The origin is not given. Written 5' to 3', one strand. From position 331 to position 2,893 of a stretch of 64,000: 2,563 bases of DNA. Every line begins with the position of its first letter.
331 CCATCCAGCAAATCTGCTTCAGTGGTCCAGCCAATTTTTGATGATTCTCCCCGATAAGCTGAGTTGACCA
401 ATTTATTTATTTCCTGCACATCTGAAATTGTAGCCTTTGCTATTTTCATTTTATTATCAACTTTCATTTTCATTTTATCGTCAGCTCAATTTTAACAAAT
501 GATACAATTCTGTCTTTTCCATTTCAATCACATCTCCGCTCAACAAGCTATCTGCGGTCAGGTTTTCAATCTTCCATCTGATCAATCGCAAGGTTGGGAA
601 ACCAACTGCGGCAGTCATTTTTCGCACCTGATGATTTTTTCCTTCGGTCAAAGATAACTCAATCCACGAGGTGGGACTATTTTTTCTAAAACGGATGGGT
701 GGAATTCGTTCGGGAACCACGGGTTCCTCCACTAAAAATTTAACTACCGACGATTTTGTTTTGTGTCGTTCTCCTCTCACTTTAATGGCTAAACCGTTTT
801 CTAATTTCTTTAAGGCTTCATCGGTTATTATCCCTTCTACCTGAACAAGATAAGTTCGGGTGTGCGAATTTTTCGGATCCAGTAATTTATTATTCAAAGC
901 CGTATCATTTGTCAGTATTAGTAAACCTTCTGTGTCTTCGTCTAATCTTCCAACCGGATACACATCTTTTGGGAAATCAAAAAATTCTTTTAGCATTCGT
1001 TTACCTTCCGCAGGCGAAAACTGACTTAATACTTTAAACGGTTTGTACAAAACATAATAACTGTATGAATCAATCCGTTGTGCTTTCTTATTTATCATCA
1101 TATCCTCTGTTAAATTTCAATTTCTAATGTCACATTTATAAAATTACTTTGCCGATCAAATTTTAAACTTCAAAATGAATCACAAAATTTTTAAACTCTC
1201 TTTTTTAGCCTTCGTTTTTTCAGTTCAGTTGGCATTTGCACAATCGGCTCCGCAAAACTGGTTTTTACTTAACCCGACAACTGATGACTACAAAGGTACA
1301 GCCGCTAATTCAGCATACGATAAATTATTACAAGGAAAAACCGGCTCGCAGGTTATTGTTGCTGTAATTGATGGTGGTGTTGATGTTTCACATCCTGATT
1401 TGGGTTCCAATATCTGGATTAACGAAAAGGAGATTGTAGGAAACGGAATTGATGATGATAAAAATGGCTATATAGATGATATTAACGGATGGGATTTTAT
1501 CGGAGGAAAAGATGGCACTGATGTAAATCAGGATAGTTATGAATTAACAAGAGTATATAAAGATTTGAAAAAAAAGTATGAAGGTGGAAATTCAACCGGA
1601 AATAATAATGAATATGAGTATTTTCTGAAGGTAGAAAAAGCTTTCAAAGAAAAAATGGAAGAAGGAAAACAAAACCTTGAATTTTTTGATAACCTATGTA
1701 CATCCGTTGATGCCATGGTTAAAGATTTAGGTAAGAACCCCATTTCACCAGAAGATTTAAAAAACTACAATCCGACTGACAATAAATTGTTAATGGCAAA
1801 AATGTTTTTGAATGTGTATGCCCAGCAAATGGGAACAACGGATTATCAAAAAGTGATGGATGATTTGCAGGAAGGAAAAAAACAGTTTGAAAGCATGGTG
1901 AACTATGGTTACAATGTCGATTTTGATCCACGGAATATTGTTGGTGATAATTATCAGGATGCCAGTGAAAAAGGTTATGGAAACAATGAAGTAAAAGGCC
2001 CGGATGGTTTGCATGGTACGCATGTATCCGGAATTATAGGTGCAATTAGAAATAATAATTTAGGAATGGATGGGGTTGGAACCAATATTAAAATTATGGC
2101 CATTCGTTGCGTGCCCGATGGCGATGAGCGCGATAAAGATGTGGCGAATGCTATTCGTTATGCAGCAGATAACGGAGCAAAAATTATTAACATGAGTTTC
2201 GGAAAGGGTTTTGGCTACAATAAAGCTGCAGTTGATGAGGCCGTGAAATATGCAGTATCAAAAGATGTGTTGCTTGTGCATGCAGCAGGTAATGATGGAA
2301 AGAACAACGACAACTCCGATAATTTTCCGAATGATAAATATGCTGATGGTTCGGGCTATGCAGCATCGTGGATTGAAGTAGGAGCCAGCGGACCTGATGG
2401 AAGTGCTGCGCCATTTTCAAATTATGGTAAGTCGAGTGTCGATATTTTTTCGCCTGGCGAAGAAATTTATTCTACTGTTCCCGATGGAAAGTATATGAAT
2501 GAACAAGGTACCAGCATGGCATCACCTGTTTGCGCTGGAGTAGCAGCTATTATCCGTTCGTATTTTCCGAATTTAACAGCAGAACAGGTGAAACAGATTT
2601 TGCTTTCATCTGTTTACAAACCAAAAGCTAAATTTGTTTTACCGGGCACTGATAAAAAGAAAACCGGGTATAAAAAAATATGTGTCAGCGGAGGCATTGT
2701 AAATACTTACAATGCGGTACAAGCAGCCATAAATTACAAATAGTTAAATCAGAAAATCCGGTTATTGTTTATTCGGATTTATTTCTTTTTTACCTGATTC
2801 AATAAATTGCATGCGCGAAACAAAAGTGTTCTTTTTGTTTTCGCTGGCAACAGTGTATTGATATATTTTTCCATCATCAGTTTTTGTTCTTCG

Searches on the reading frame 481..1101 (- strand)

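Call 42: search_protein_families(library=pfam, proteins=[window:481-1101:-], max_evalue=0.001)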
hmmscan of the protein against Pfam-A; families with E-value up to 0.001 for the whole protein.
window:481-1101:- (206 aa): 1 family
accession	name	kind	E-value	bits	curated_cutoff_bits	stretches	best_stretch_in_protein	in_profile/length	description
PF00849.27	PseudoU_synth_2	-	6e-24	85.4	26.8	1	15-165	2-152/152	RNA pseudouridylate synthase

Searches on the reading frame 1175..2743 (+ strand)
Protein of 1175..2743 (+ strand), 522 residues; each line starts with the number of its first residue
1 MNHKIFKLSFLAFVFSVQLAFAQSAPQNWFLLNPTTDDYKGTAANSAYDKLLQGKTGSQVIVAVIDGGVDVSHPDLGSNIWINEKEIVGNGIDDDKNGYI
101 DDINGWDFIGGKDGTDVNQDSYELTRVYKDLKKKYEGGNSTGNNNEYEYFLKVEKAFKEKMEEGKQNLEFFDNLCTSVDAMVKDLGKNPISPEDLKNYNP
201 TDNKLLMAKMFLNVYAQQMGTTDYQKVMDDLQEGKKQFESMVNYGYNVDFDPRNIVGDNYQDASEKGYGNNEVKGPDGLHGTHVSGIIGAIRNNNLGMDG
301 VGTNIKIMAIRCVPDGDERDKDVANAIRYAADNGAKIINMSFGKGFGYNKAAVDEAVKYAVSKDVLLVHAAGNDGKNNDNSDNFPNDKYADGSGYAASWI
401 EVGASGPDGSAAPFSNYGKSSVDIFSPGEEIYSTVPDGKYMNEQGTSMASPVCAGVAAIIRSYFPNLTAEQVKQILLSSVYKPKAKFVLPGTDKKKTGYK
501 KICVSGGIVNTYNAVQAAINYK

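Call 42: search_protein_families(library=pfam, proteins=[window:1175-2743:+], max_evalue=0.001)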
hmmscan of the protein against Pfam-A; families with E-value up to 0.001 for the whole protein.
window:1175-2743:+ (522 aa): 1 family
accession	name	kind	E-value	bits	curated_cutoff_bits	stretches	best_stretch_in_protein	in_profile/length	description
PF00082.27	Peptidase_S8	-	1.4e-50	172.7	21.8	1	57-492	1-274/288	Subtilase family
